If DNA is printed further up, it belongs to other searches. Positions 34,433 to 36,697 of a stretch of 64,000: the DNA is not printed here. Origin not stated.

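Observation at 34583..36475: Rosetta-stone fusion of an Asp/Asn-beta-hydroxylase-type cupin with a PAPS-type sulfotransferase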

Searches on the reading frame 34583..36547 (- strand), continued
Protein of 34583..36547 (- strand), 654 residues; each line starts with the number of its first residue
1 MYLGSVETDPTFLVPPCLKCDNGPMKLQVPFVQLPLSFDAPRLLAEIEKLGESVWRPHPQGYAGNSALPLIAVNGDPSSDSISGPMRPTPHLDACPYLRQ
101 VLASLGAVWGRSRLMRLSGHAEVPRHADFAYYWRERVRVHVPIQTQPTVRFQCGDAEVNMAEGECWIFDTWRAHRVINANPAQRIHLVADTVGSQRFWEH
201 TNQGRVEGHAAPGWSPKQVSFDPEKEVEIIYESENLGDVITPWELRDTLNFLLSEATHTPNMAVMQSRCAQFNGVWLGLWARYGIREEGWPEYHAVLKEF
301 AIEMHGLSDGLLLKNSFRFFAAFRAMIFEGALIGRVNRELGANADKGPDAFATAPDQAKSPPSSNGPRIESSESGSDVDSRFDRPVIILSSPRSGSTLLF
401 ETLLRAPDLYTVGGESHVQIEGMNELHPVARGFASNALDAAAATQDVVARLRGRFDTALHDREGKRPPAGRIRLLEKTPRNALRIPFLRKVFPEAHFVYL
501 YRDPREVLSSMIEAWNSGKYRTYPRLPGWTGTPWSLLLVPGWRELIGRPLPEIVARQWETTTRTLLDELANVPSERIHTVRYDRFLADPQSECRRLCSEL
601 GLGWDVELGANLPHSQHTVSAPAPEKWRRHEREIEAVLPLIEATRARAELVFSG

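Call 11: search_solved_structures(query=window:34583-36475:-, max_evalue=1, show_alignments=3)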
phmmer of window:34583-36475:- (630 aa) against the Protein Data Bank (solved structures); distinct sequences matched with E-value up to 1: 12.
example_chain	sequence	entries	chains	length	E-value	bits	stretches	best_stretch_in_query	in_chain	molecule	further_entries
4gbm_A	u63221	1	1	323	3e-07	32.5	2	335-488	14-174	CurM Sulfotransferase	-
1e5r_A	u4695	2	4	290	1.3e-05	27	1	59-232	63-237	PROLINE OXIDASE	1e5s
4p7w_A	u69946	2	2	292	3.2e-05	25.8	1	61-174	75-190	L-proline cis-4-hydroxylase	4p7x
4gox_A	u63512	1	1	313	5.5e-05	25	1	355-584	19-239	Polyketide synthase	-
9wp1_A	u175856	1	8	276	0.0018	20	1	359-489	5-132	Protein-tyrosine sulfotransferase 1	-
5wrj_A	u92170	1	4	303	0.0018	20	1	359-489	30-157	Protein-tyrosine sulfotransferase 1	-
5wri_A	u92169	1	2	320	0.0022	19.7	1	359-489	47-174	Protein-tyrosine sulfotransferase 1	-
2z6v_A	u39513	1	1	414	0.0043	18.7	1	453-492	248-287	Putative uncharacterized protein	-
8w5z_A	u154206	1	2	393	0.013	17.2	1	359-488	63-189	Protein-tyrosine sulfotransferase (Fragment)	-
9wwe_A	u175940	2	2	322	0.023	16.3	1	361-488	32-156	Protein-tyrosine sulfotransferase 2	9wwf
3ap1_A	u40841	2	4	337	0.028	16.1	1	361-488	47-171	Protein-tyrosine sulfotransferase 2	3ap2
3ap3_A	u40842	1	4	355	0.052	15.2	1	361-488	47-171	Protein-tyrosine sulfotransferase 2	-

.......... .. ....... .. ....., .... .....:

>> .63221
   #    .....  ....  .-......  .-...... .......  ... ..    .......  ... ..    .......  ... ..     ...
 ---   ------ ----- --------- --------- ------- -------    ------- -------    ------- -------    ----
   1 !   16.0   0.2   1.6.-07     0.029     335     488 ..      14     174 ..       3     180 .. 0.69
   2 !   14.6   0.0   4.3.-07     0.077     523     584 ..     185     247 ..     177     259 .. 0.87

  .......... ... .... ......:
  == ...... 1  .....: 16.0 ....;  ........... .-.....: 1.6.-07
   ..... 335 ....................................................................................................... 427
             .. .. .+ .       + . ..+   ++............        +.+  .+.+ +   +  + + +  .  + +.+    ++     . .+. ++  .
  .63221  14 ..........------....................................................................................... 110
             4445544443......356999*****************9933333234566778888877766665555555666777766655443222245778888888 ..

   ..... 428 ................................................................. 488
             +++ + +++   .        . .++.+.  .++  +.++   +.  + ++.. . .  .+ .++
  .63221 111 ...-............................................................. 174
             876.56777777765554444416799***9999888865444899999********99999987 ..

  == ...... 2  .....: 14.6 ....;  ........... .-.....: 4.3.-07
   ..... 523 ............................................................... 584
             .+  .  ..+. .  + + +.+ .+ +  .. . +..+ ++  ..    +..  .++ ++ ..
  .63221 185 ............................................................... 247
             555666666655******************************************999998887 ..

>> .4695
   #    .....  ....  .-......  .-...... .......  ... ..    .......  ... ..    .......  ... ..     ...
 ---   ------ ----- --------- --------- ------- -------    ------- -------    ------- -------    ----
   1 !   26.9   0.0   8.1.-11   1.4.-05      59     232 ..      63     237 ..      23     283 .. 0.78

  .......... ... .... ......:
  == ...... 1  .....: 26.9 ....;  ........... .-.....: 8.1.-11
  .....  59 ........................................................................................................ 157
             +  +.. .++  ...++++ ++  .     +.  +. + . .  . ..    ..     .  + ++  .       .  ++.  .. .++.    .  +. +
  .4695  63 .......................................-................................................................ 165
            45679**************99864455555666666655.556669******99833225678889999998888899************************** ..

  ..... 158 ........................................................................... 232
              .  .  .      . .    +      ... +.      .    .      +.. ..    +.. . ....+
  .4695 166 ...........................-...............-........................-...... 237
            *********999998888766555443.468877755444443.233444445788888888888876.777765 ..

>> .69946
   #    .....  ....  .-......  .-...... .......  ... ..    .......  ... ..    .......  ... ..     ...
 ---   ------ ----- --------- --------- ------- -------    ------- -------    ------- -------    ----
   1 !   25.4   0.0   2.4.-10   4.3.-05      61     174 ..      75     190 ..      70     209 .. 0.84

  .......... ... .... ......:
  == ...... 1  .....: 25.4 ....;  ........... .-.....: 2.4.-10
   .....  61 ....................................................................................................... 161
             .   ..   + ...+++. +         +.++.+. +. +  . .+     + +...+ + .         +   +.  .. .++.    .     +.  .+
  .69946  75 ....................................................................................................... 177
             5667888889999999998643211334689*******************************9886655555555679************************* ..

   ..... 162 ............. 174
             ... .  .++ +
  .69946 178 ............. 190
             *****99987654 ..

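Call 24: search_protein_representatives(protein=window:34583-36475:-)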
Query: 630 residues. Proteins with E-value up to 0.001 (for the whole library): 7491; up to 1e-10: 1718; up to 1e-30: 606. The best 150 are listed.
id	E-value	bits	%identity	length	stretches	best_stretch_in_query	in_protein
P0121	1.7e-190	651.2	52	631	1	1-625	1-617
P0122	9.7e-178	609.0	52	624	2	356-628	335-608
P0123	3.3e-177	607.3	47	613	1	1-625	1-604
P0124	1.2e-174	598.8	50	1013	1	1-625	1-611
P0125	7.5e-174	596.2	48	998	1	1-628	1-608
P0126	3.5e-172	590.7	47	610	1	1-626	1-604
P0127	1.6e-167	575.2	50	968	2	350-628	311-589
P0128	1.6e-166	572.0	47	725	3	354-627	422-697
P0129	4.2e-164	564.0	49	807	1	1-628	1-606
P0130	6.5e-163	560.0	45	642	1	1-623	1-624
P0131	6.4e-161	553.5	47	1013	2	337-626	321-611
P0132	6.6e-161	553.4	44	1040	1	1-623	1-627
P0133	5.8e-158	543.7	45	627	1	1-625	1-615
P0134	1.6e-157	542.2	43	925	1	4-623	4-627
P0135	1.1e-156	539.5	42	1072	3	357-623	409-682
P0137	9.8e-154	529.7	44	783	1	1-627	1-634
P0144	5.4e-144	497.5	43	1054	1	1-624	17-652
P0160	1.6e-127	443.1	46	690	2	356-623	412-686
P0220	4.1e-88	312.9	51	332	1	1-310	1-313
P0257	3.4e-76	273.5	37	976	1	9-620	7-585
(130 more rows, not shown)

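Call 25: search_protein_families(library=pfam, proteins=[P0124, P0125, P0132, P0135, P0144, P0128, P0160, P0137, P0129, P0257], max_evalue=0.001)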
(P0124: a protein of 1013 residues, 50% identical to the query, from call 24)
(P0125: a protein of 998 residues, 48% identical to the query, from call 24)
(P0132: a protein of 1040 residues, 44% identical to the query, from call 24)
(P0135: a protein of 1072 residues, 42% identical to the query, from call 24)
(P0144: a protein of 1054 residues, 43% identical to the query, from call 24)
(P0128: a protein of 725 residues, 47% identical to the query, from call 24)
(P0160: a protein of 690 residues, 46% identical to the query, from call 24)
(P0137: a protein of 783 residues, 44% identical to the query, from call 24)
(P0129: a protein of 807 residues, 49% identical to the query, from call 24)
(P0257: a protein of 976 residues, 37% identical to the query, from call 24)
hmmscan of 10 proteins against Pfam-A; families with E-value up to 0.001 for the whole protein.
P0124 (1013 aa): 4 families
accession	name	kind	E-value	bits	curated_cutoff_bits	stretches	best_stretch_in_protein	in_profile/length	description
PF16261.11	DUF4915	-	3.6e-119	398.1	35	1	663-974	2-314/316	Domain of unknown function (DUF4915)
PF13469.12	Sulfotransfer_3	-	4.3e-24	86.4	27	1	345-567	1-215/216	Sulfotransferase family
PF05118.21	Asp_Arg_Hydrox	-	1.1e-11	45.2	22.6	1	64-167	49-154/157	Aspartyl/Asparaginyl beta-hydroxylase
PF00685.33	Sulfotransfer_1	-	6.7e-05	22.9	22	1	344-565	2-182/255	Sulfotransferase domain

P0125 (998 aa): 4 families
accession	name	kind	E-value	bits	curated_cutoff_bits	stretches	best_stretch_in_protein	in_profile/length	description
PF16261.11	DUF4915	-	3.2e-124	414.7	35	1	655-967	2-315/316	Domain of unknown function (DUF4915)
PF13469.12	Sulfotransfer_3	-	3.7e-26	93.2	27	1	341-561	1-215/216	Sulfotransferase family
PF05118.21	Asp_Arg_Hydrox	-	6.1e-14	52.6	22.6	1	66-167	51-154/157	Aspartyl/Asparaginyl beta-hydroxylase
PF00685.33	Sulfotransfer_1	-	1.2e-10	41.7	22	1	340-559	2-182/255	Sulfotransferase domain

P0132 (1040 aa): 4 families
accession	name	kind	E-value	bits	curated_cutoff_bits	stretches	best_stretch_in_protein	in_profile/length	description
PF16261.11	DUF4915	-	9.1e-121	403.4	35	1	706-1017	3-316/316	Domain of unknown function (DUF4915)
PF13469.12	Sulfotransfer_3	-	2.4e-24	87.3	27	1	364-586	1-215/216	Sulfotransferase family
PF00685.33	Sulfotransfer_1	-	2.1e-10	40.9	22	1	363-584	2-182/255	Sulfotransferase domain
PF05118.21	Asp_Arg_Hydrox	-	1.4e-09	38.4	22.6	1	71-167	56-154/157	Aspartyl/Asparaginyl beta-hydroxylase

P0135 (1072 aa): 3 families
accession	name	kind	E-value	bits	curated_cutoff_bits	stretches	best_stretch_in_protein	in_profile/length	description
PF13469.12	Sulfotransfer_3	-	1.9e-50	172.6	27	3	413-635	1-212/216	Sulfotransferase family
PF00685.33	Sulfotransfer_1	-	5.9e-13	49.2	22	2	781-1020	2-187/255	Sulfotransferase domain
PF05118.21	Asp_Arg_Hydrox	-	1.6e-12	48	22.6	1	72-168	56-154/157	Aspartyl/Asparaginyl beta-hydroxylase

P0144 (1054 aa): 4 families
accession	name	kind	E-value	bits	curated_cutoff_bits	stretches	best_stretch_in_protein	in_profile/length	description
PF16261.11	DUF4915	-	1.8e-119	399.1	35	1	704-1015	2-316/316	Domain of unknown function (DUF4915)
PF13469.12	Sulfotransfer_3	-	6e-23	82.7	27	1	382-608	1-215/216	Sulfotransferase family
PF05118.21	Asp_Arg_Hydrox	-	3e-11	43.9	22.6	1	87-183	56-154/157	Aspartyl/Asparaginyl beta-hydroxylase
PF00685.33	Sulfotransfer_1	-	5.7e-06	26.4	22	1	382-612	3-185/255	Sulfotransferase domain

P0128 (725 aa): 2 families
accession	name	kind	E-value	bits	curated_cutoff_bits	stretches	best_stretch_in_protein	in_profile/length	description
PF13469.12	Sulfotransfer_3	-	1.3e-21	78.3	27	1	429-651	1-215/216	Sulfotransferase family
PF05118.21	Asp_Arg_Hydrox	-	2.8e-13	50.4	22.6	1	65-167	50-154/157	Aspartyl/Asparaginyl beta-hydroxylase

P0160 (690 aa): 2 families
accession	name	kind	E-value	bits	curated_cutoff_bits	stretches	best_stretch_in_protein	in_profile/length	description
PF13469.12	Sulfotransfer_3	-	5.6e-23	82.8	27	2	417-541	1-137/216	Sulfotransferase family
PF05118.21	Asp_Arg_Hydrox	-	8.8e-13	48.8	22.6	1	67-168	51-154/157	Aspartyl/Asparaginyl beta-hydroxylase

P0137 (783 aa): 4 families
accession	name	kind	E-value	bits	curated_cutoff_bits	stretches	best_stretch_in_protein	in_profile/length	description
PF13469.12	Sulfotransfer_3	-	6.9e-25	89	27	1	366-588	1-215/216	Sulfotransferase family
PF05118.21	Asp_Arg_Hydrox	-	2.3e-10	40.9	22.6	1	68-167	53-154/157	Aspartyl/Asparaginyl beta-hydroxylase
PF16261.11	DUF4915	-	9.8e-09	35.3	35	1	696-754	2-61/316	Domain of unknown function (DUF4915)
PF00685.33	Sulfotransfer_1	-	2.1e-06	27.8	22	1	365-587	2-183/255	Sulfotransferase domain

P0129 (807 aa): 4 families
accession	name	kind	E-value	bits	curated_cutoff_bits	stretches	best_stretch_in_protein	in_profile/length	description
PF16261.11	DUF4915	-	3e-39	135.5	35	1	640-774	2-141/316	Domain of unknown function (DUF4915)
PF13469.12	Sulfotransfer_3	-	1.6e-22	81.3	27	1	339-561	1-215/216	Sulfotransferase family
PF05118.21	Asp_Arg_Hydrox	-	5.4e-13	49.5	22.6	1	68-167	53-154/157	Aspartyl/Asparaginyl beta-hydroxylase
PF00685.33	Sulfotransfer_1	-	0.00098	19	22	0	338-562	2-185/255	Sulfotransferase domain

P0257 (976 aa): 2 families
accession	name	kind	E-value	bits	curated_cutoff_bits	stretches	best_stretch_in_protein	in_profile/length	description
PF16261.11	DUF4915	-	1.6e-120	402.6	35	1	637-948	3-316/316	Domain of unknown function (DUF4915)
PF13469.12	Sulfotransfer_3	-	3.4e-13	50.8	27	1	408-546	97-215/216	Sulfotransferase family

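Call 26: predict_structure(alignment_id=A1)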
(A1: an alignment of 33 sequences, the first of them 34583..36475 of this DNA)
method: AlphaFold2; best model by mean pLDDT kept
length: 630 residues; sequences in the alignment: 33
mean_pLDDT: 83.8   pTM: 0.52
mean pLDDT of the five models: 83.8, 83.3, 83.3, 82.5, 81.5
residues with pLDDT >= 90: 320; 70-90: 224; 50-70: 42; < 50: 44
segments of 3 or more residues with pLDDT < 50: 311-354
pLDDT, mean of each block of 10 residues (from residue 1): 90 97 95 76 92 83 95 97 94 69 63 91 85 91 87 72 92 93 84 94 91 83 90 88 94 95 85 85 83 82 72 36 31 30 31 64 93 90 86 78 87 94 91 86 89 92 96 96 92 76 75 86 92 96 95 94 92 94 80 74 91 96 88
secondary structure, 60 per line:
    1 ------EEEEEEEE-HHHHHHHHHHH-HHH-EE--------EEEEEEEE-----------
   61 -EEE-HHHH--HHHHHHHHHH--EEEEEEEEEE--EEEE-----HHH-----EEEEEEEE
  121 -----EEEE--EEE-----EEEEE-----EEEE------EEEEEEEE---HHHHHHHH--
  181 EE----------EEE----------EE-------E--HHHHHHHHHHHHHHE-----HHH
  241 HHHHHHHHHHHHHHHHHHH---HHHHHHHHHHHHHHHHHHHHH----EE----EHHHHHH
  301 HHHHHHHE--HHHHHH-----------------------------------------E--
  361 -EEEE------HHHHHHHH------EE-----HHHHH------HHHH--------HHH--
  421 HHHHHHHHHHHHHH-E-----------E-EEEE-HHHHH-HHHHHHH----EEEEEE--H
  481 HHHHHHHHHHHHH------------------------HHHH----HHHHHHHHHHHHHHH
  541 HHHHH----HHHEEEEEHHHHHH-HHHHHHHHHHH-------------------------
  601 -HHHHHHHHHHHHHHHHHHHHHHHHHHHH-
elements in order: E7-14 H16-26 E42-49 E62-64 H66-69 H72-81 E84-93 E96-99 E113-120 E126-129 E132-134 E140-144 E150-153 E160-167 H171-178 E193-195 H218-231 H238-259 H263-283 H295-307 H311-316 E362-365 H372-379 H393-397 H404-407 H421-434 E450-453 H455-459 H461-467 E472-477 H480-493 H518-521 H526-545 E553-557 H558-563 H565-575 H602-629

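Call 30: fold_search(model_id=the predicted structure, library=pdb)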
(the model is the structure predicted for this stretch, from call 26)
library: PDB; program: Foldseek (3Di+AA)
matches with E <= 10: 1424; with E <= 0.001: 102
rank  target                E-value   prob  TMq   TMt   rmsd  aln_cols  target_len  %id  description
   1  4p7x                  1.9e-09  1.00  0.23  0.47  15.8       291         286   17  L-pipecolic acid-bound L-proline cis-4-hydroxylase (released 2014-09-17)
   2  4p7w                  4.3e-09  1.00  0.22  0.47  15.6       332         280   16  L-proline-bound L-proline cis-4-hydroxylase (released 2014-09-17)
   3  4gbm                  1.1e-07  1.00  0.23  0.47  10.8       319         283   19  Sulfotransferase Domain from the Curacin Biosynthetic Pathway (released 2012-10-17)
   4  8w5z_A                1.4e-07  1.00  0.24  0.43   7.7       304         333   20  Crystal structure of tick tyrosylprotein sulfotransferase reveals the activation mechanism of tick anticoagulant prote (released 2024-04-10)
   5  5wri_A                1.7e-07  1.00  0.25  0.51   8.0       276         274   18  Crystal structure of human tyrosylprotein sulfotransferase-1 complexed with PAP and C4 peptide (released 2017-09-13)
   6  1e5r_B                1.8e-07  1.00  0.21  0.46  15.4       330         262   14  Proline 3-hydroxylase (type II) -apo form (released 2001-07-26)
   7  3ap3_C                2.4e-07  1.00  0.23  0.48   6.1       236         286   19  Crystal structure of human tyrosylprotein sulfotransferase-2 complexed with PAP (released 2011-10-26)
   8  5wrj_C                2.8e-07  1.00  0.25  0.52   6.9       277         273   18  Crystal structure of human tyrosylprotein sulfotransferase-1 complexed with PAP and gastrin peptide (released 2017-09-06)
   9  9wwe                  4.1e-07  1.00  0.25  0.48   7.6       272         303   16  Crystal structure of human tyrosylprotein sulfotransferase 2 (TPST2) in cation-bound state (released 2025-12-31)
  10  5wrj_A                4.5e-07  1.00  0.24  0.50   8.5       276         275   19  Crystal structure of human tyrosylprotein sulfotransferase-1 complexed with PAP and gastrin peptide (released 2017-09-06)
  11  3ap3_A                8.7e-07  1.00  0.26  0.52   6.6       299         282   17  Crystal structure of human tyrosylprotein sulfotransferase-2 complexed with PAP (released 2011-10-26)
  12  4gox                  1.3e-06  1.00  0.21  0.45  10.0       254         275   22  Sulfotransferase Domain from the Synechococcus PCC 7002 Olefin Synthase (released 2012-10-17)
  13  1e5s_B                1.3e-06  1.00  0.19  0.47  15.4       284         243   17  Proline 3-hydroxylase (type II) - Iron form (released 2001-07-26)
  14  1e5r_A                1.3e-06  1.00  0.20  0.45  15.2       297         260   15  Proline 3-hydroxylase (type II) -apo form (released 2001-07-26)
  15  3ap3_B                1.4e-06  1.00  0.24  0.49   5.9       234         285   19  Crystal structure of human tyrosylprotein sulfotransferase-2 complexed with PAP (released 2011-10-26)
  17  7v4f_A                1.8e-06  1.00  0.21  0.73   3.8       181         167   23  Unique non-heme hydroxylase in biosynthesis of nucleoside antibiotic pathway uncover mechanism of reaction (released 2022-02-23)
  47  5apa                  7.0e-05  1.00  0.18  0.51   4.4       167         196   16  Crystal structure of human aspartate beta-hydroxylase isoform a (released 2015-09-23)
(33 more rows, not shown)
